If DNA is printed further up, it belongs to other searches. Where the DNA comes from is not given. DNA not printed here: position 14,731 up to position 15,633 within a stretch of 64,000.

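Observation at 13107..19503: Apparent operon aspS - HD-only (p)ppGpp-hydrolase-like protein - 1338-aa Ser/Thr kinase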

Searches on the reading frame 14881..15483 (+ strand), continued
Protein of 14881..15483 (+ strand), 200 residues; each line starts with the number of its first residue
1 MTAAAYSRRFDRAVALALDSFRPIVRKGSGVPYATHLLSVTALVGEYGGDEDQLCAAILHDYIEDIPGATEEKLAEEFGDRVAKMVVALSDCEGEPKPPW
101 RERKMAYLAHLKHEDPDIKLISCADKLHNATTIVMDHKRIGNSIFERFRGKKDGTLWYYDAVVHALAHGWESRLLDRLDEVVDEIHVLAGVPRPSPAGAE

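Call 17: find_encoding_contigs(protein=P0004, flank=10000, max_places=2)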
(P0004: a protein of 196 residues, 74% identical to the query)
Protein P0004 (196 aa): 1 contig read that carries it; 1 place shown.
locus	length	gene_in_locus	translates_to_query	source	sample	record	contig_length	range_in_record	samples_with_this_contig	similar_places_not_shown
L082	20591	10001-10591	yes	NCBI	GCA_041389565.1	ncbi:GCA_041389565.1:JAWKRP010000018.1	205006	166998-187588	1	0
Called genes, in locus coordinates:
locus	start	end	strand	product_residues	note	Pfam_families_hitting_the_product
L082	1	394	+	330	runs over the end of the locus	PF01210:NAD_Gly3P_dh_N, PF02558:ApbA, PF07479:NAD_Gly3P_dh_C, PF20618:GPD_NAD_C_bact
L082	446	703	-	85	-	PF13370:Fer4_13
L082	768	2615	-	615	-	PF00009:GTP_EFTU, PF03144:GTP_EFTU_D2, PF25461:Beta-barrel_SelB, PF09106:WHD_2nd_SelB, PF09107:WHD_3rd_SelB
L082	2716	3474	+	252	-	PF13349:DUF4097 (weak)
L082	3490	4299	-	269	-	-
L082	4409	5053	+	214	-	-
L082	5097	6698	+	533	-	PF01030:Recep_L_domain (faint)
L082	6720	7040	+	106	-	-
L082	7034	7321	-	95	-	-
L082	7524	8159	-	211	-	PF22285:DUF6962 (faint)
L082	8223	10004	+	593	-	PF01336:tRNA_anti-codon, PF00152:tRNA-synt_2, PF02938:GAD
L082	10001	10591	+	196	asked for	PF13328:HD_4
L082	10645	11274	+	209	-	-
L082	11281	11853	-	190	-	-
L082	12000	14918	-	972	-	PF00069:Pkinase, PF07714:PK_Tyr_Ser-Thr, PF13191:AAA_16, PF13424:TPR_12 (faint)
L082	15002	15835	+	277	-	PF03544:TonB_C (faint)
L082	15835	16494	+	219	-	-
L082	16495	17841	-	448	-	PF13421:Band_7_1, PF01145:Band_7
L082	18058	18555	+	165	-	-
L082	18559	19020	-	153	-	-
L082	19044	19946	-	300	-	PF01112:Asparaginase_2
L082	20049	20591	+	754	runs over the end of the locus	PF13517:FG-GAP_3 (weak)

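Call 18: find_encoding_contigs(protein=P0014, flank=10000, max_places=2)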
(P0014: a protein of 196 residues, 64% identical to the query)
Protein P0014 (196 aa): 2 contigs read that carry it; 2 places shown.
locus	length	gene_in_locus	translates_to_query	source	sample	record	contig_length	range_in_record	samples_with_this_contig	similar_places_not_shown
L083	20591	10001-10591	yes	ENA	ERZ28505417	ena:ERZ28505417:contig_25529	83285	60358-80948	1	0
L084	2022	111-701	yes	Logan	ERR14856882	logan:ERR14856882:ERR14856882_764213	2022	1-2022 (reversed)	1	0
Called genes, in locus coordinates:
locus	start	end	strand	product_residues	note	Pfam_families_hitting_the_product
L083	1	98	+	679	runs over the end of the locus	PF13432:TPR_16 (faint), PF14559:TPR_19 (faint), PF23914:TPR_CcmH_CycH (faint), PF07719:TPR_2 (faint), PF00515:TPR_1 (faint), PF13181:TPR_8 (faint), PF13844:Glyco_transf_41 (faint)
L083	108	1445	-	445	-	PF01474:DAHP_synth_2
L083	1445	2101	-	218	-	PF00834:Ribul_P_3_epim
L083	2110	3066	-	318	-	PF00551:Formyl_trans_N, PF02911:Formyl_trans_C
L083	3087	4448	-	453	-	-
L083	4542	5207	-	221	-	PF05719:GPP34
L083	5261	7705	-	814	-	PF00069:Pkinase, PF07714:PK_Tyr_Ser-Thr, PF17667:Pkinase_fungal (weak), PF01627:Hpt (weak), PF00072:Response_reg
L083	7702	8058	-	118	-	PF00072:Response_reg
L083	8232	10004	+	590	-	PF01336:tRNA_anti-codon, PF00152:tRNA-synt_2, PF02938:GAD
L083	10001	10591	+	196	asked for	PF13328:HD_4, PF01966:HD (weak)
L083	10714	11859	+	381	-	-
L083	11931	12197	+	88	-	-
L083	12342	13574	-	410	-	PF07690:MFS_1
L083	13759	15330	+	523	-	PF00082:Peptidase_S8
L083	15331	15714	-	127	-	-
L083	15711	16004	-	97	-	PF13146:TRL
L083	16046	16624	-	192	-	-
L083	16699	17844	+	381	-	PF05684:DUF819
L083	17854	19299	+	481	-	PF00266:Aminotran_5 (weak), PF00282:Pyridoxal_deC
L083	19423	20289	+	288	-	PF01797:Y1_Tnp (weak), PF04545:Sigma70_r4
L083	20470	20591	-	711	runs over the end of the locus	PF03783:CsgG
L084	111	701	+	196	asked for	PF13328:HD_4, PF01966:HD (weak)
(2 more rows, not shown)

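Call 41: find_encoding_contigs(protein=P0015, flank=6000, max_places=2)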
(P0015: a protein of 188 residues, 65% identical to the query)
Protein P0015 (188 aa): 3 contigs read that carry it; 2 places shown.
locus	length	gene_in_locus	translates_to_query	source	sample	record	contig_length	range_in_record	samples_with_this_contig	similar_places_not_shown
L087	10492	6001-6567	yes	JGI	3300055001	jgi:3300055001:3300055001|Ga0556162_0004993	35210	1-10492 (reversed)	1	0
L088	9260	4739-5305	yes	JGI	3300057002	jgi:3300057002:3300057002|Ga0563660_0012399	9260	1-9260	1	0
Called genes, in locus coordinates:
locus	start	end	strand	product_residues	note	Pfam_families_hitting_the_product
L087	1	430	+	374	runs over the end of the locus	-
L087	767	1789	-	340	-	PF04326:SLFN_AlbA_2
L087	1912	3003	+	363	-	PF05257:CHAP, PF01476:LysM, PF23457:LysM2_NFP (faint), PF01476:LysM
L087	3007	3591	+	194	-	PF01965:DJ-1_PfpI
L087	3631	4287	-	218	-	-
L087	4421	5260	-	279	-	-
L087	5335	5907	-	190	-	PF00574:CLP_protease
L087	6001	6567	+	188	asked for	PF13328:HD_4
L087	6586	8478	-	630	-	-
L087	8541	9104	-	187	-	PF04367:DUF502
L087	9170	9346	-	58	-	PF20027:DUF6435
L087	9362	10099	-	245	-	PF00106:adh_short, PF08659:KR, PF23441:SDR (weak), PF13561:adh_short_C2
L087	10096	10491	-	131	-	?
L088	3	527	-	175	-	?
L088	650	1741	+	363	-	PF05257:CHAP, PF01476:LysM, PF23457:LysM2_NFP (faint), PF01476:LysM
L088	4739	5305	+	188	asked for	PF13328:HD_4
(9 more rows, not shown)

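Call 42: find_encoding_contigs(protein=P0012, flank=6000, max_places=2)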
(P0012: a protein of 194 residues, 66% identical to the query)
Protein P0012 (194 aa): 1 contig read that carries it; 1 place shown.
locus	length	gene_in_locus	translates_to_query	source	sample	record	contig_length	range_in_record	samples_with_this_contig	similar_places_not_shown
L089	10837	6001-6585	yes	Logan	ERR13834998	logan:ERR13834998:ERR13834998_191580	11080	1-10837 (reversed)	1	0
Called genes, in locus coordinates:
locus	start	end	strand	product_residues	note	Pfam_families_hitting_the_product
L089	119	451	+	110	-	-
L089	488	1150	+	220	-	PF00106:adh_short, PF13561:adh_short_C2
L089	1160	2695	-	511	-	PF00158:Sigma54_activat, PF14532:Sigma54_activ_2, PF01078:Mg_chelatase (faint), PF00004:AAA, PF07728:AAA_5, PF13401:AAA_22 (faint), PF25601:AAA_lid_14, PF02954:HTH_8 (weak)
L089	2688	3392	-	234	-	PF00196:GerE (weak)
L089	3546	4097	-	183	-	-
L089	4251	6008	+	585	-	PF01336:tRNA_anti-codon, PF00152:tRNA-synt_2, PF02938:GAD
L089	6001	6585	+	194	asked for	PF13328:HD_4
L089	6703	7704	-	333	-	PF00140:Sigma70_r1_2, PF04542:Sigma70_r2, PF04539:Sigma70_r3 (weak), PF04545:Sigma70_r4 (weak)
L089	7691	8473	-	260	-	PF00459:Inositol_P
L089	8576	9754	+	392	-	-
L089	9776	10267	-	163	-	-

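Call 43: find_encoding_contigs(protein=P0019, flank=6000, max_places=2)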
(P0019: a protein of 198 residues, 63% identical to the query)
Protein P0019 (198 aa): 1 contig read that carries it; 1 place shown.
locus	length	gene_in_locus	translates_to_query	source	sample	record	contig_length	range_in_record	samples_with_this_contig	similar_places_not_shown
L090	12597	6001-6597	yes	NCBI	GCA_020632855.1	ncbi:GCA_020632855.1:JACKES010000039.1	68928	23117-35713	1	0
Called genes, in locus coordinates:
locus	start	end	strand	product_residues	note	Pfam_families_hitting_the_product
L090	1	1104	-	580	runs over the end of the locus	PF11617:Cu-binding_MopE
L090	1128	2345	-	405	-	-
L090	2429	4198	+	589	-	PF01336:tRNA_anti-codon, PF00152:tRNA-synt_2, PF02938:GAD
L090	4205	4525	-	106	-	-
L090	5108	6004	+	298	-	-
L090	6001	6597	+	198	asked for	PF13328:HD_4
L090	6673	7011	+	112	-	-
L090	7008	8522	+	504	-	PF00732:GMC_oxred_N, PF00890:FAD_binding_2 (faint), PF01266:DAO (faint), PF13450:NAD_binding_8 (weak), PF05199:GMC_oxred_C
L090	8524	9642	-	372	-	-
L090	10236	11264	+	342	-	PF01073:3Beta_HSD, PF01370:Epimerase, PF02719:Polysacc_synt_2, PF04321:RmlD_sub_bind, PF13460:NAD_binding_10 (weak), PF16363:GDP_Man_Dehyd, PF07993:NAD_binding_4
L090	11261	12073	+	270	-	PF01370:Epimerase, PF04321:RmlD_sub_bind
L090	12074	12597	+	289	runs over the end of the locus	PF00483:NTP_transferase, PF12804:NTP_transf_3 (weak)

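Call 44: find_encoding_contigs(protein=P0052, flank=6000, max_places=2)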
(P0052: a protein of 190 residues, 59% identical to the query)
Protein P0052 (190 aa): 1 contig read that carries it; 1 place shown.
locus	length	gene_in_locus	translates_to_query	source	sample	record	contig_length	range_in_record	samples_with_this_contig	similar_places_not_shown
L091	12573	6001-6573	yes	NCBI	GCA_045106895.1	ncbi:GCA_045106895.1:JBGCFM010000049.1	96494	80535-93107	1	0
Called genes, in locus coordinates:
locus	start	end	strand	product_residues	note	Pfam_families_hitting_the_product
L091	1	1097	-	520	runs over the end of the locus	PF13581:HATPase_c_2 (faint), PF00512:HisKA, PF02518:HATPase_c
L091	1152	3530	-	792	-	PF13517:FG-GAP_3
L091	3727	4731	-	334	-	PF01210:NAD_Gly3P_dh_N, PF02558:ApbA, PF02826:2-Hacid_dh_C (faint), PF03446:NAD_binding_2 (weak), PF03807:F420_oxidored, PF07479:NAD_Gly3P_dh_C, PF20618:GPD_NAD_C_bact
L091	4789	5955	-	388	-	-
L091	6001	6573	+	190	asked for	PF13328:HD_4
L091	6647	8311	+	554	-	PF03572:Peptidase_S41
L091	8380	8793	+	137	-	-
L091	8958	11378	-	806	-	PF02190:LON_substr_bdg, PF00004:AAA, PF07728:AAA_5, PF22667:Lon_lid, PF05362:Lon_C, PF13541:ChlI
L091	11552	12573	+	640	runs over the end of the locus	PF00067:p450, PF13875:DUF4202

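Call 51: predict_structure(alignment_id=A1)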
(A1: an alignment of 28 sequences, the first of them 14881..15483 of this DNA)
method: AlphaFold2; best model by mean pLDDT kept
length: 200 residues; sequences in the alignment: 28
mean_pLDDT: 94.7   pTM: 0.91
mean pLDDT of the five models: 94.7, 94.6, 94.5, 94.2, 94.0
residues with pLDDT >= 90: 177; 70-90: 17; 50-70: 5; < 50: 1
segments of 3 or more residues with pLDDT < 50: none
pLDDT, mean of each block of 10 residues (from residue 1): 87 98 90 97 98 99 94 98 97 86 95 98 98 97 95 97 98 98 98 75
secondary structure, 60 per line:
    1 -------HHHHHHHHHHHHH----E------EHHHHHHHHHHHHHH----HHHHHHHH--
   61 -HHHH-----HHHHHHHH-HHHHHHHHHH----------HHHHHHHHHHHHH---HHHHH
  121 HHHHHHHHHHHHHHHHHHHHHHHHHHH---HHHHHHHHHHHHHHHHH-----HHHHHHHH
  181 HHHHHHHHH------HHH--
elements in order: H8-20 H33-46 H51-58 H62-65 H71-78 H80-89 H100-112 H116-147 H151-167 H173-189

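Call 52: search_protein_families(library=padloc, proteins=[window:14881-15483:+, L081:10583-11116:-, L082:10645-11274:+, L082:11281-11853:-], max_evalue=0.01)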
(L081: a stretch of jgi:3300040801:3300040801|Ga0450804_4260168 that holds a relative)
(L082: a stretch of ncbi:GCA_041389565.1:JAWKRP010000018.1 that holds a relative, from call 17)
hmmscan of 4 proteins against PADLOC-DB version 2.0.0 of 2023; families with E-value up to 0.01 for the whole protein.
window:14881-15483:+ (200 aa): 0 families

L081:10583-11116:- (177 aa): 0 families

L082:10645-11274:+ (209 aa): 0 families

L082:11281-11853:- (190 aa): 0 families

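Call 53: search_protein_families(library=pfam, proteins=[L081:10583-11116:-, L082:10645-11274:+, L082:11281-11853:-, L083:10714-11859:+], max_evalue=0.01)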
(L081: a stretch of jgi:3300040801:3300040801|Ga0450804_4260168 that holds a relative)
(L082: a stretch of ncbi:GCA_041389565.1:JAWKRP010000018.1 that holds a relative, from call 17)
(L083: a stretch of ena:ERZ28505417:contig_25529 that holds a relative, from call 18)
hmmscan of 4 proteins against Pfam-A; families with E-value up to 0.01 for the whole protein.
L081:10583-11116:- (177 aa): 0 families

L082:10645-11274:+ (209 aa): 0 families

L082:11281-11853:- (190 aa): 0 families

L083:10714-11859:+ (381 aa): 0 families

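Call 56: fold_search(model_id=the predicted structure, library=pdb)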
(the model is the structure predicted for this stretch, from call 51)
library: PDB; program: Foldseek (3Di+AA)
matches with E <= 10: 226; with E <= 0.001: 33
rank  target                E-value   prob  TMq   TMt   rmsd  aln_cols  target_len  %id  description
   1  7qoe                  3.6e-11  1.00  0.83  0.88   2.0       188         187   36  Structure of a small alarmone hydrolase from Leptospira levettii (released 2022-07-13)
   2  7qoc_B                3.8e-10  1.00  0.83  0.89   1.9       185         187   35  Se-Met derivative structure of a small alarmone hydrolase (RelH) from Corynebacterium glutamicum (released 2022-07-13)
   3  7qoc_A                4.6e-10  1.00  0.84  0.87   2.0       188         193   34  Se-Met derivative structure of a small alarmone hydrolase (RelH) from Corynebacterium glutamicum (released 2022-07-13)
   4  7qod_B                1.4e-09  1.00  0.77  0.85   2.5       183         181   34  Native structure of a small alarmone hydrolase (RelH) from Corynebacterium glutamicum (released 2022-07-13)
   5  7qod_A                1.9e-09  1.00  0.81  0.85   2.5       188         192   34  Native structure of a small alarmone hydrolase (RelH) from Corynebacterium glutamicum (released 2022-07-13)
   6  3nqw_A                1.7e-06  1.00  0.75  0.84   3.1       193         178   25  A metazoan ortholog of SpoT hydrolyzes ppGpp and plays a role in starvation responses (released 2010-09-08)
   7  5vxa_A                2.7e-06  1.00  0.70  0.78   3.4       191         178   24  Structure of the human Mesh1-NADPH complex (released 2018-05-23)
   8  9chy_A                2.7e-06  1.00  0.72  0.79   3.5       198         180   24  Crystal structure of the human MESH1 (D66K)-PAPS complex (released 2025-12-10)
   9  9chy_B                2.9e-06  1.00  0.70  0.78   3.2       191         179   24  Crystal structure of the human MESH1 (D66K)-PAPS complex (released 2025-12-10)
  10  3nr1_A                7.8e-06  1.00  0.70  0.78   3.2       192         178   25  A metazoan ortholog of SpoT hydrolyzes ppGpp and plays a role in starvation responses (released 2010-09-08)
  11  6yvc_C                8.1e-06  1.00  0.66  0.75   4.0       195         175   22  Crystal structure of the small alarmone hydrolase (SAH) of Pseudomonas aeruginosa (released 2021-05-12)
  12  6yvc_D                8.1e-06  1.00  0.65  0.75   4.0       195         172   22  Crystal structure of the small alarmone hydrolase (SAH) of Pseudomonas aeruginosa (released 2021-05-12)
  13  6yvc_A                8.5e-06  1.00  0.67  0.76   4.0       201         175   21  Crystal structure of the small alarmone hydrolase (SAH) of Pseudomonas aeruginosa (released 2021-05-12)
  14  4yf1_D                8.9e-06  1.00  0.69  0.89   1.6       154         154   25  1.85 angstrom crystal structure of lmo0812 from Listeria monocytogenes EGD-e (released 2015-03-04)
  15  6z3n_AAA              1.1e-05  1.00  0.70  0.78   3.4       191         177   22  Apo Structure of a Hydrolase from Pseudomonas aeruginosa PAO1 (released 2021-06-09)
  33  7smg_A                8.8e-04  1.00  0.50  0.68   8.0       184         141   16  Crystal structure of a (p)ppApp hydrolase from Bacteroides caccae (released 2022-11-09)
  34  7smg_B                1.1e-03  1.00  0.50  0.67   8.7       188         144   15  Crystal structure of a (p)ppApp hydrolase from Bacteroides caccae (released 2022-11-09)
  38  7smg_D                1.5e-03  1.00  0.50  0.68   8.3       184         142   15  Crystal structure of a (p)ppApp hydrolase from Bacteroides caccae (released 2022-11-09)
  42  7smg_C                2.1e-03  1.00  0.51  0.68   7.8       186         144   15  Crystal structure of a (p)ppApp hydrolase from Bacteroides caccae (released 2022-11-09)
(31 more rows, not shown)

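Call 67: find_related_loci(query=window:14881-15483:+, collection=metagenome_contigs, flank=6000)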
Query window:14881-15483:+ (200 aa) in metagenome_contigs; peptide patterns used: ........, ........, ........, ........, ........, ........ (x = any residue, [..] = any of these).
466 stretches matched a pattern; 100 encode a relative of the query (tblastn E <= 1e-3); the best 80 are kept; 80 distinct loci.
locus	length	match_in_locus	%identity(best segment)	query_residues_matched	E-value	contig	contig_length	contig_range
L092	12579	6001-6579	72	1-193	7e-93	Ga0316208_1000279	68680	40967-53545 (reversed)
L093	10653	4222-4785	59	2-189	2e-71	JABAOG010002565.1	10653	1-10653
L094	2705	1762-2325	58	2-189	1e-70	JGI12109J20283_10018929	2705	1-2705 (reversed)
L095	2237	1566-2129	57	2-189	9e-71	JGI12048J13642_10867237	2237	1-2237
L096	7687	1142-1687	59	6-187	2e-66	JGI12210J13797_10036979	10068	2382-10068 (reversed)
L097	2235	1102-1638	58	4-181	2e-65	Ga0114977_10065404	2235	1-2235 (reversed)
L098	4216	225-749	57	4-178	7e-63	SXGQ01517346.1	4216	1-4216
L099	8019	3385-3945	53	1-187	7e-60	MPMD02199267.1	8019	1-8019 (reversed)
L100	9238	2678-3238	53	1-187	7e-60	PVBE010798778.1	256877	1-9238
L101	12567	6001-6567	49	9-197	2e-58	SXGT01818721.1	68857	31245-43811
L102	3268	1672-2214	55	6-185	3e-57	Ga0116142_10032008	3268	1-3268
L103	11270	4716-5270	52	1-185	1e-55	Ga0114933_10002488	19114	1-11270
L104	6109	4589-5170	49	1-196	3e-55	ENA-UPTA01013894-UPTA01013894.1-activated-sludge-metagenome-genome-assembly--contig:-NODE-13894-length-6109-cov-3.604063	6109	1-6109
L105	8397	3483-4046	50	6-192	3e-53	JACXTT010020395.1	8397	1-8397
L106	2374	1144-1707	47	3-189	2e-52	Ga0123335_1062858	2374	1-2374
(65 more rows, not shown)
